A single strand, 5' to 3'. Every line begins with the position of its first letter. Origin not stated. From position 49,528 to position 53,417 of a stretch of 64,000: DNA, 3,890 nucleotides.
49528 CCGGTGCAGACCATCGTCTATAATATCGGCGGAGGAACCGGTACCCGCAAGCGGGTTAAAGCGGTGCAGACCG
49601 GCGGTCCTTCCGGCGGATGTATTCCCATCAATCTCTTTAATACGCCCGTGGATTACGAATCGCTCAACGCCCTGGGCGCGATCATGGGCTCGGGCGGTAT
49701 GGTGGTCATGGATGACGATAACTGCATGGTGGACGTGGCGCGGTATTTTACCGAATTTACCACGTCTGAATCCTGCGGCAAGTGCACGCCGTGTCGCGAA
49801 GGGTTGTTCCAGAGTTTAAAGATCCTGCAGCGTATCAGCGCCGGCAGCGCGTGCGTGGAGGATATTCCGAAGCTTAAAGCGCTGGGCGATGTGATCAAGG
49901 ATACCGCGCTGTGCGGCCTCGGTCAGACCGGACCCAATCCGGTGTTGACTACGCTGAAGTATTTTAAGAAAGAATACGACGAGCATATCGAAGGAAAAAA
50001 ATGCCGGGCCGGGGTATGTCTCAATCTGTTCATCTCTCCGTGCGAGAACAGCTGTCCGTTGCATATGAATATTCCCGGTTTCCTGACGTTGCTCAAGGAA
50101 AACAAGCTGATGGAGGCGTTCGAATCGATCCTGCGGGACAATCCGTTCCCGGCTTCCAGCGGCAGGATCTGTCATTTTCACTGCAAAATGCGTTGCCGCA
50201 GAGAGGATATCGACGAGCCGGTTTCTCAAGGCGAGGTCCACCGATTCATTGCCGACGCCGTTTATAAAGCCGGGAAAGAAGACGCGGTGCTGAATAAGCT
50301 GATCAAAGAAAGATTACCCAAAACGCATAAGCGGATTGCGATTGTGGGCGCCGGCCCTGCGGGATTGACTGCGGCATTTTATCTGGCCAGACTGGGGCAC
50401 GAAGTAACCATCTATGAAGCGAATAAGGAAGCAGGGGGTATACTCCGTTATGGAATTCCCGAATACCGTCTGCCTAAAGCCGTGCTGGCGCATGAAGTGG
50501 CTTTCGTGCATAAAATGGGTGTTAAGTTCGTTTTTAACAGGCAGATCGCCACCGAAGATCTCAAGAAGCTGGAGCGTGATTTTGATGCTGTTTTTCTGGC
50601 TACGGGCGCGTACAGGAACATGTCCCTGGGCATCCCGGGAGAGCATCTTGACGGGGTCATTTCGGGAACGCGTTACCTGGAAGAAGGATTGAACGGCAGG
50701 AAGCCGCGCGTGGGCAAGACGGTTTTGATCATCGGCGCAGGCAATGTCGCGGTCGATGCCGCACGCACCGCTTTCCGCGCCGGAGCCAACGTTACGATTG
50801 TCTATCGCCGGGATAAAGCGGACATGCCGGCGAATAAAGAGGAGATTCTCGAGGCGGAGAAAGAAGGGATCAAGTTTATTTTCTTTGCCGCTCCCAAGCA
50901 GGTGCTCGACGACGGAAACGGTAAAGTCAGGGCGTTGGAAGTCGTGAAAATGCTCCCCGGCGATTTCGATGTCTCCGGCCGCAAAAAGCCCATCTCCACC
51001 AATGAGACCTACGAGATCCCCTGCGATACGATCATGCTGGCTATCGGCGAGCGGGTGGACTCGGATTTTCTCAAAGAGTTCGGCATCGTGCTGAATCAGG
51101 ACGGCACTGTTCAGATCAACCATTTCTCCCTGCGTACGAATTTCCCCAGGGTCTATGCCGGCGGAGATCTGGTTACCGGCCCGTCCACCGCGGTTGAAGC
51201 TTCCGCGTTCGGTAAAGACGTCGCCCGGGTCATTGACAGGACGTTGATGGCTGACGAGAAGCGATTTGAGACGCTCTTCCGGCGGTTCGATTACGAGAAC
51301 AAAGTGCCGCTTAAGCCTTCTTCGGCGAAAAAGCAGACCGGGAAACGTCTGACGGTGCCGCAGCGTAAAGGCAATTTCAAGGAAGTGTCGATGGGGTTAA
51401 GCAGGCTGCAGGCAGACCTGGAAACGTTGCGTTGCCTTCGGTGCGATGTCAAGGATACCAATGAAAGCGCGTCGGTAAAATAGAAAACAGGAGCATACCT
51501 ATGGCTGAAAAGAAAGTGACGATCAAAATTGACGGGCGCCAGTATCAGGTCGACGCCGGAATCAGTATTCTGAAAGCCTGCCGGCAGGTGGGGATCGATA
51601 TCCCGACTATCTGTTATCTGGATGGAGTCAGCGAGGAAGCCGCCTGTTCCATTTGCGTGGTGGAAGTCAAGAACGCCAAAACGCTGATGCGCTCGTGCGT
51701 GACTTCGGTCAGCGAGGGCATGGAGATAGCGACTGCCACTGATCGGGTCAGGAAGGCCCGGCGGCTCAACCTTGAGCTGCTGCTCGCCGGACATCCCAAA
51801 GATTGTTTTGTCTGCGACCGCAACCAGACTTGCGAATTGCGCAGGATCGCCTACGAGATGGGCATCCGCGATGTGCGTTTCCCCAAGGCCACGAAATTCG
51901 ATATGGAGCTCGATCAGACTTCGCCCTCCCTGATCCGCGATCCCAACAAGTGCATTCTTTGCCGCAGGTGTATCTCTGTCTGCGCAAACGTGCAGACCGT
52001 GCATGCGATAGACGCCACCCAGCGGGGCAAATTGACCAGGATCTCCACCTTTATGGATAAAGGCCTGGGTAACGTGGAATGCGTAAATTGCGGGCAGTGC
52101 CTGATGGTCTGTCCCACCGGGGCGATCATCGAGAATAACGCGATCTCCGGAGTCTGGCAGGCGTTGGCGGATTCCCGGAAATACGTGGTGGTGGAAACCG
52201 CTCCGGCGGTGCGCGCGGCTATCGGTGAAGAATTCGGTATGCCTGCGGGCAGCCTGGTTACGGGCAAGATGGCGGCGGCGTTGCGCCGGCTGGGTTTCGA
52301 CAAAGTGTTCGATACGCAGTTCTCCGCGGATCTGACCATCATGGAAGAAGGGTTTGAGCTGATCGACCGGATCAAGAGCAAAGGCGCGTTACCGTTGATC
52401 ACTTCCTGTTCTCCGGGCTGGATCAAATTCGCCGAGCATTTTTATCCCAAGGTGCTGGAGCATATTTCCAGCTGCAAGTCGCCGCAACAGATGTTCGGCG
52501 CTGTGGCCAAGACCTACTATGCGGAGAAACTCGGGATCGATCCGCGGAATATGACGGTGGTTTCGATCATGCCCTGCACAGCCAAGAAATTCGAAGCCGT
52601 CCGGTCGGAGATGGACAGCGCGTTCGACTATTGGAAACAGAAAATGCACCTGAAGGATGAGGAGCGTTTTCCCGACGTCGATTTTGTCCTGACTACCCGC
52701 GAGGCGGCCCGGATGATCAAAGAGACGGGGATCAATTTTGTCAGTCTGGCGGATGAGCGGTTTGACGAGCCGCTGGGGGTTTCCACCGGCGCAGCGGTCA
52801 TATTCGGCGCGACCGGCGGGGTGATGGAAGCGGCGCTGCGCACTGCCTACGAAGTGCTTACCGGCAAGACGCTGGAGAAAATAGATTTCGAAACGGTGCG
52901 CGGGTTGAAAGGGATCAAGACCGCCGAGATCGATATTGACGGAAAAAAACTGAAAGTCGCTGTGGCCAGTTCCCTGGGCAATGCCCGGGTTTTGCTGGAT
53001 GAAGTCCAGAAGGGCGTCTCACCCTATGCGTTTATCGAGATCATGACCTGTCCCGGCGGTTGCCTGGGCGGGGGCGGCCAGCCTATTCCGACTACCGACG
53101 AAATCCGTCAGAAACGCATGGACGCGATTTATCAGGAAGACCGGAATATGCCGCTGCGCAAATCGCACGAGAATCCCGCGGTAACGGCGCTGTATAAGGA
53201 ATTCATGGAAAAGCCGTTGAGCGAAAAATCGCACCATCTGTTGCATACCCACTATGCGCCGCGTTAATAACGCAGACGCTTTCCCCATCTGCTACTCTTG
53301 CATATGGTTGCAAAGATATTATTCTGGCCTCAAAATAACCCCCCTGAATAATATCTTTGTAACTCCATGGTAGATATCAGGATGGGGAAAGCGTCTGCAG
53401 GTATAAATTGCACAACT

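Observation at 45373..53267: [FeFe]-hydrogenase cluster with a NuoF-like subunit fused to a GltD-like NADPH domain, adjacent to NfnAB-like genes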

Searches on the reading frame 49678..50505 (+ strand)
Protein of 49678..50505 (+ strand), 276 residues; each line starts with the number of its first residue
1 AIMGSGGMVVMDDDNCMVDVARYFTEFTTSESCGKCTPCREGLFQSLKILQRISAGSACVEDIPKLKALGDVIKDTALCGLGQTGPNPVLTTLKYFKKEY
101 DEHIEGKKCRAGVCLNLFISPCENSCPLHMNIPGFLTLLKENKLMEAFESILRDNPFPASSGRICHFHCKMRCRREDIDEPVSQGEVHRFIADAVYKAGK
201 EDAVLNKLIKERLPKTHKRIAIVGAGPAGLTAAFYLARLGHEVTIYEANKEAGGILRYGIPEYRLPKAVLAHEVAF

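Call 42: find_related_loci(query=A2, collection=genome_contigs, flank=10000)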
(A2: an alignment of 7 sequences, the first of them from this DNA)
Query A2 (276 aa) in genome_contigs; peptide patterns used: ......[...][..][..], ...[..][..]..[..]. (x = any residue, [..] = any of these).
599 stretches matched a pattern (row limit reached: there are more); 592 encode a relative of the query (tblastn E <= 1e-3); the best 80 are kept; 80 distinct loci.
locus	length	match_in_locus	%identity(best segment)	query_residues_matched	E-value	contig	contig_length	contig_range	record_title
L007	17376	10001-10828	72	1-276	1e-142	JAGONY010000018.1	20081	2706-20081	MAG: Candidatus Omnitrophota bacterium isolate Go_SlDig_bin_77 Go_SlDig_7566_length_20081_cov_6.204420, whole genome sho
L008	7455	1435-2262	68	1-276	4e-134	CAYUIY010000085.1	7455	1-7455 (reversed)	MAG TPA_asm: uncultured Dysgonomonadaceae bacterium isolate binchicken_co12_213 genome assembly, contig: NODE_8223_lengt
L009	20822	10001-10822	62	1-274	3e-119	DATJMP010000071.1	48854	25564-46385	MAG TPA_asm: Bryobacteraceae bacterium isolate SMAG_U14838 k141_1335406, whole genome shotgun sequence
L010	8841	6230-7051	59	1-274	2e-118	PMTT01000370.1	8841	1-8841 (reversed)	MAG: Bryobacterales bacterium isolate palsa_130 73.20110700_P2D.82_contig_10808, whole genome shotgun sequence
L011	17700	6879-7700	62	1-274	1e-117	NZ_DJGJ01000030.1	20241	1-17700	MAG: Sphaerochaeta sp. UBA5849 UBA5849_contig_5718, whole genome shotgun sequence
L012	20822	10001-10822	60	1-274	2e-117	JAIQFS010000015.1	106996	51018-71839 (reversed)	MAG: Terriglobia bacterium isolate SRVP_43 SRVP18_core_1_35-25cm_scaffold_53, whole genome shotgun sequence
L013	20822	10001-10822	58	1-274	4e-117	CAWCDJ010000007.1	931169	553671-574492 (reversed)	MAG: Bryobacterales bacterium isolate MFD05502.bin.1.198 genome assembly, contig: contig_6566, whole genome shotgun sequ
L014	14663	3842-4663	61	1-274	1e-115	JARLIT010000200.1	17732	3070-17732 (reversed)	MAG: Ancalomicrobiaceae bacterium isolate MAG_BA230 MetaBAT2_Bin_230_sub_Anoxic_k141_823019, whole genome shotgun sequen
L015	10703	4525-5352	62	1-276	5e-115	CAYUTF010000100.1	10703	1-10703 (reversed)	MAG TPA_asm: uncultured archaeon isolate binchicken_co196_315 genome assembly, contig: NODE_8092_length_10703_cov_18.610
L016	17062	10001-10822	59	1-274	6e-115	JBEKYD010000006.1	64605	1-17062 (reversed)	MAG: Bryobacteraceae bacterium isolate SPRUCE 667 SPRUCE_667_6, whole genome shotgun sequence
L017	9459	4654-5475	59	1-274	8e-114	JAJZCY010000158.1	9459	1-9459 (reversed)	MAG: Acidobacteria bacterium isolate JA4.bin20 NODE_6073_length_9459_cov_1.413845, whole genome shotgun sequence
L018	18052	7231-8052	59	1-274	7e-113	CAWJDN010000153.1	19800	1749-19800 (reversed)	MAG: uncultured Acidobacteriaceae bacterium isolate MFD04752.bin.2.45 genome assembly, contig: contig_181014, whole geno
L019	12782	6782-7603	58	1-274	8e-113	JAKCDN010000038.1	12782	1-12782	MAG: Acidobacteria bacterium isolate ZJ1.bin82 NODE_6832_length_12782_cov_2.191545, whole genome shotgun sequence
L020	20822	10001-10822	58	1-274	6e-112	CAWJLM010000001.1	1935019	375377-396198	MAG: uncultured Acidobacteriaceae bacterium isolate MFD02472.bin.1.12 genome assembly, contig: contig_107, whole genome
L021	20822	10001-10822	57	1-274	2e-109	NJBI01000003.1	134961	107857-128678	MAG: Promethearchaeota archaeon Loki_b31 58, whole genome shotgun sequence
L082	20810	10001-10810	46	1-276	2e-80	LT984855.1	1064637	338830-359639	uncultured Desulfobacterium sp. isolate TRIP AH-1 genome assembly, scaffold: PITCH_a_scaffold2, whole genome shotgun seq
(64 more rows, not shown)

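Call 62: search_protein_families(library=pfam, proteins=[L013:11794-12504:+, L013:12501-13031:+, L013:13037-14494:+, L013:14485-14958:+, L082:5441-8095:+, L082:11806-12462:+, L082:12559-13482:+, L082:4420-5295:+], max_evalue=0.000001)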
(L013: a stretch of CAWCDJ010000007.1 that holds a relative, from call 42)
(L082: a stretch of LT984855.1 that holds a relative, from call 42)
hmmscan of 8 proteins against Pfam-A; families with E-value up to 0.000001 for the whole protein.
L013:11794-12504:+ (236 aa): 8 families
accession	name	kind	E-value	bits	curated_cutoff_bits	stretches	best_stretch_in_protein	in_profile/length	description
PF13510.11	Fer2_4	-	3.8e-22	78.6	22.8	1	3-79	2-81/82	2Fe-2S iron-sulfur cluster binding domain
PF10588.14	NADH-G_4Fe-4S_3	-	7.8e-14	51.4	27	1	86-125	1-40/40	NADH-ubiquinone oxidoreductase-G iron-sulfur binding region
PF22117.2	Fer4_Nqo3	-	1e-10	42.1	27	1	145-208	7-66/67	NADH-quinone oxidoreductase subunit 3, ferredoxin-like domain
PF13237.11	Fer4_10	-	6.9e-08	32.7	25.5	0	143-204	3-53/53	4Fe-4S dicluster domain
PF12838.12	Fer4_7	-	1.4e-07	32.3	27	1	148-207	1-52/52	4Fe-4S dicluster domain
PF00037.32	Fer4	-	1.7e-07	31.2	21.1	0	192-208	7-23/24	4Fe-4S binding domain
PF12837.12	Fer4_6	-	3.4e-07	30.3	25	0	192-208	8-24/24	4Fe-4S binding domain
PF13484.11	Fer4_16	-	4e-07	31.1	30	0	193-218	2-27/66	4Fe-4S double cluster binding domain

L013:12501-13031:+ (176 aa): 1 family
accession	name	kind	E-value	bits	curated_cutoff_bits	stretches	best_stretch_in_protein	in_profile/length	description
PF01058.29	Oxidored_q6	-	1.7e-28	99.3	27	1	14-158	1-125/128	NADH ubiquinone oxidoreductase, 20 Kd subunit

L013:13037-14494:+ (485 aa): 1 family
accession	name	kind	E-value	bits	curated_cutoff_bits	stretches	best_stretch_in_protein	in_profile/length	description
PF00374.24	NiFeSe_Hases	-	4.5e-30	105.5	25.8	2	39-115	1-77/508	Nickel-dependent hydrogenase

L013:14485-14958:+ (157 aa): 0 families

L082:5441-8095:+ (884 aa): 7 families
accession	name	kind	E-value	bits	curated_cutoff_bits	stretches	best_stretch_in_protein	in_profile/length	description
PF00384.28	Molybdopterin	-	1.4e-66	225.4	24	1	276-698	1-353/353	Molybdopterin oxidoreductase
PF13510.11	Fer2_4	-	3.7e-17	62.6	22.8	1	3-78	3-81/82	2Fe-2S iron-sulfur cluster binding domain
PF01568.27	Molydop_binding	-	2.8e-11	43.9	26.8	1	774-853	4-82/110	Molydopterin dinucleotide binding domain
PF10588.14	NADH-G_4Fe-4S_3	-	1.2e-09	37.9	27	1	85-121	1-37/40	NADH-ubiquinone oxidoreductase-G iron-sulfur binding region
PF04879.21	Molybdop_Fe4S4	-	1.6e-08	34.9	22.7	1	220-272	3-54/55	Molybdopterin oxidoreductase Fe4S4 domain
PF12838.12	Fer4_7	-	8.5e-08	33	27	1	147-205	1-52/52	4Fe-4S dicluster domain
PF00111.32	Fer2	-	5.6e-07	29.8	21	1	7-67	2-75/77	2Fe-2S iron-sulfur cluster binding domain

L082:11806-12462:+ (218 aa): 1 family
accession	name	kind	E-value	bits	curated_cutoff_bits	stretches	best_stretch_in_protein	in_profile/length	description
PF12225.13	DUF5981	-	2.9e-34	117.1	23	1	111-203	2-94/95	Methylene-tetrahydrofolate reductase C terminal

L082:12559-13482:+ (307 aa): 1 family
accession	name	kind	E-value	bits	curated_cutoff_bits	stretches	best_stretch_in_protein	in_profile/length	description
PF02219.23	MTHFR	-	6.5e-41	141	24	1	18-305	2-286/287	Methylenetetrahydrofolate reductase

L082:4420-5295:+ (291 aa): 1 family
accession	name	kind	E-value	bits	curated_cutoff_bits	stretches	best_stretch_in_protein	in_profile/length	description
PF02219.23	MTHFR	-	3.7e-16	59.7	24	1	3-281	2-279/287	Methylenetetrahydrofolate reductase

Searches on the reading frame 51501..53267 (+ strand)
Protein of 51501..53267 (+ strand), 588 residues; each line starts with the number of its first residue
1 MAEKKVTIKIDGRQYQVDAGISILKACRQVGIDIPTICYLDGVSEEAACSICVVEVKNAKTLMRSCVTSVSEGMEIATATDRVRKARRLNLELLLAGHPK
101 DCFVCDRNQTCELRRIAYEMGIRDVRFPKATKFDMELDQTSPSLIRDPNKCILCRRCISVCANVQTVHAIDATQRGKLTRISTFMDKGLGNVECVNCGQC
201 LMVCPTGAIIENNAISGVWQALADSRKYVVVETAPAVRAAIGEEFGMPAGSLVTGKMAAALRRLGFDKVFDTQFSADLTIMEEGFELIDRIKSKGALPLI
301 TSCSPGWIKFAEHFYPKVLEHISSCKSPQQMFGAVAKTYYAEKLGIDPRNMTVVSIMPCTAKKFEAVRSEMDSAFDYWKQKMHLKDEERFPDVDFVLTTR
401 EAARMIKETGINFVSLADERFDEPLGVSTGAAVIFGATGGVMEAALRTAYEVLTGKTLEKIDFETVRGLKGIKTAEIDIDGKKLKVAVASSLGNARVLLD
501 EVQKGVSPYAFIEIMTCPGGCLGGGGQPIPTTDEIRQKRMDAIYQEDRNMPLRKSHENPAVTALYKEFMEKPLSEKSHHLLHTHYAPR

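Call 3: search_protein_families(library=pfam, proteins=[window:51501-53267:+], max_evalue=0.001)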
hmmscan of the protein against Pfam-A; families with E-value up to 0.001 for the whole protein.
window:51501-53267:+ (588 aa): 15 families
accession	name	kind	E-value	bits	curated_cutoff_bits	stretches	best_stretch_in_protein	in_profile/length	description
PF02906.19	Fe_hyd_lg_C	-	3.1e-95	318.9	22.1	1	227-525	1-245/245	Iron only hydrogenase large subunit, C-terminal domain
PF02256.22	Fe_hyd_SSU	-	3.6e-27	94.6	24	1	533-588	1-56/56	Iron hydrogenase small subunit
PF13510.11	Fer2_4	-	7.6e-20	71.2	22.8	1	4-80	2-81/82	2Fe-2S iron-sulfur cluster binding domain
PF10588.14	NADH-G_4Fe-4S_3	-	2.1e-15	56.4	27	1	87-126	1-40/40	NADH-ubiquinone oxidoreductase-G iron-sulfur binding region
PF12838.12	Fer4_7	-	7.3e-08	33.2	27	1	150-208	1-52/52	4Fe-4S dicluster domain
PF13187.11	Fer4_9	-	2.7e-07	30.9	27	1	150-209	1-52/52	4Fe-4S dicluster domain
PF22117.2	Fer4_Nqo3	-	3.5e-07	30.8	27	1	147-209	7-66/67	NADH-quinone oxidoreductase subunit 3, ferredoxin-like domain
PF12837.12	Fer4_6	-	1.1e-06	28.7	25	1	147-162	5-20/24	4Fe-4S binding domain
PF13237.11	Fer4_10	-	3.9e-06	27.1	25.5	1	144-205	2-53/53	4Fe-4S dicluster domain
PF13484.11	Fer4_16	-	4.8e-06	27.7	30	1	193-212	1-20/66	4Fe-4S double cluster binding domain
PF00037.32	Fer4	-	1e-05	25.6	21.1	1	193-209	7-23/24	4Fe-4S binding domain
PF14697.11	Fer4_21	-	7e-05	23.3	35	1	147-209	4-57/59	4Fe-4S dicluster domain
PF13183.11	Fer4_8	-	0.00017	22.5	27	1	149-207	3-67/68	4Fe-4S dicluster domain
PF12797.12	Fer4_2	-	0.00035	20.8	24.5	0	145-161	4-20/22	4Fe-4S binding domain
PF12800.12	Fer4_4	-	0.00094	19.8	24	0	194-207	4-17/17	4Fe-4S binding domain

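Call 6: search_solved_structures(query=window:51501-53267:+, max_evalue=1e-20)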
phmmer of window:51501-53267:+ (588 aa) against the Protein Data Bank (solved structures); distinct sequences matched with E-value up to 1e-20: 87 (the best 60 are shown).
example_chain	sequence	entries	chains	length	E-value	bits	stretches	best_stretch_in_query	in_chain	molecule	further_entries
8a6t_A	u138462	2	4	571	6.5e-196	655.6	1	6-587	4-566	Electron bifurcating hydrogenase subunit HydA1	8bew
7q4v_A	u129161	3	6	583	4.6e-189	633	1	4-586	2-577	Iron hydrogenase HydA1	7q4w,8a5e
9rj9_A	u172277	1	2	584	3.6e-138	464.9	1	7-585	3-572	Iron hydrogenase 1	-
4xdd_A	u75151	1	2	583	9.5e-138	463.5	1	7-585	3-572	Iron hydrogenase 1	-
4xdc_A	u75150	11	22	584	9.6e-138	463.5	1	7-585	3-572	Iron hydrogenase 1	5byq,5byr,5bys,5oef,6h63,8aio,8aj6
1c4a_A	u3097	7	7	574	1e-137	463.4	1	7-585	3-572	PROTEIN (FE-ONLY HYDROGENASE) | PROTEIN (PERIPLASMIC HYDROGENASE 1) | Iron hydrogenase 1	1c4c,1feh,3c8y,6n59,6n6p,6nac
8cjy_A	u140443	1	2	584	1.3e-137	463.1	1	7-585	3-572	Iron hydrogenase 1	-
6gm8_A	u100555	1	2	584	2.4e-137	462.2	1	7-585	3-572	Iron hydrogenase 1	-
6gm0_A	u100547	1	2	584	2.4e-137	462.2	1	7-585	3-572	Iron hydrogenase 1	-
6yf4_A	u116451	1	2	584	2.5e-137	462.2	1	7-585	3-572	Iron hydrogenase 1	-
6gm2_A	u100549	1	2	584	2.5e-137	462.2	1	7-585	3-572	Iron hydrogenase 1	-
6gm4_A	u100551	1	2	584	2.5e-137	462.1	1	7-585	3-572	Iron hydrogenase 1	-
9rjo_A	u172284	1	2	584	3.4e-137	461.7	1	7-585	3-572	Iron hydrogenase 1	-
6gm1_A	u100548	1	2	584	6.5e-137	460.8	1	7-585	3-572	Iron hydrogenase 1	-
7qhf_A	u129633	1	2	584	6.6e-137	460.8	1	7-585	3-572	Iron hydrogenase 1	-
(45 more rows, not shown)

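Call 7: search_protein_families(library=ncbifam, proteins=[window:51501-53267:+], max_evalue=0.00001)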
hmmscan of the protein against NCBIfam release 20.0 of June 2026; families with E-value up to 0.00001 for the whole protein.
window:51501-53267:+ (588 aa): 11 families
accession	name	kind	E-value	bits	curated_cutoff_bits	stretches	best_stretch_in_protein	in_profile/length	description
NF040763.1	FeFe_hydrog_A6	exception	3.7e-265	880.7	765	1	6-588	1-571/571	NADH-dependent [FeFe] hydrogenase, group A6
NF040762.1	Hydr_FeFe_Clost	exception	7.1e-179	596.1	900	1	7-585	2-571/572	ferredoxin hydrogenase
TIGR02512.1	FeFe_hydrog_A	subfamily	2.2e-157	523.7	405.95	1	144-529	2-374/375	[FeFe] hydrogenase, group A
NF005745.0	PRK07569.1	equivalog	8.8e-59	198.7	333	1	6-217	4-215/238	bidirectional hydrogenase complex protein HoxU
TIGR04105.1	FeFe_hydrog_B1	subfamily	5.1e-45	154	450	1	147-479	140-433/462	monomeric [FeFe] hydrogenase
TIGR01973.1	NuoG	equivalog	1.9e-42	145.9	470.05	1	8-212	1-201/606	NADH-quinone oxidoreductase subunit NuoG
NF006305.0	PRK08493.1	equivalog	6.4e-36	123.8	591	1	5-213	1-225/819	NADH-quinone oxidoreductase subunit G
NF005895.0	PRK07860.1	equivalog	1.6e-30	105.8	802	1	3-210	15-221/811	NADH-quinone oxidoreductase subunit G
NF009454.0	PRK12814.1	equivalog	1.8e-24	86.1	916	1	4-103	2-101/657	putative NADPH-dependent glutamate synthase small subunit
NF006221.0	PRK08348.1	subfamily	3.7e-07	29.9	124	1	140-210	35-93/136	NADH-plastoquinone oxidoreductase subunit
TIGR01971.1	NuoI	subfamily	1.1e-06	28.3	113.05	1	148-213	41-102/121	NADH-quinone oxidoreductase, chain I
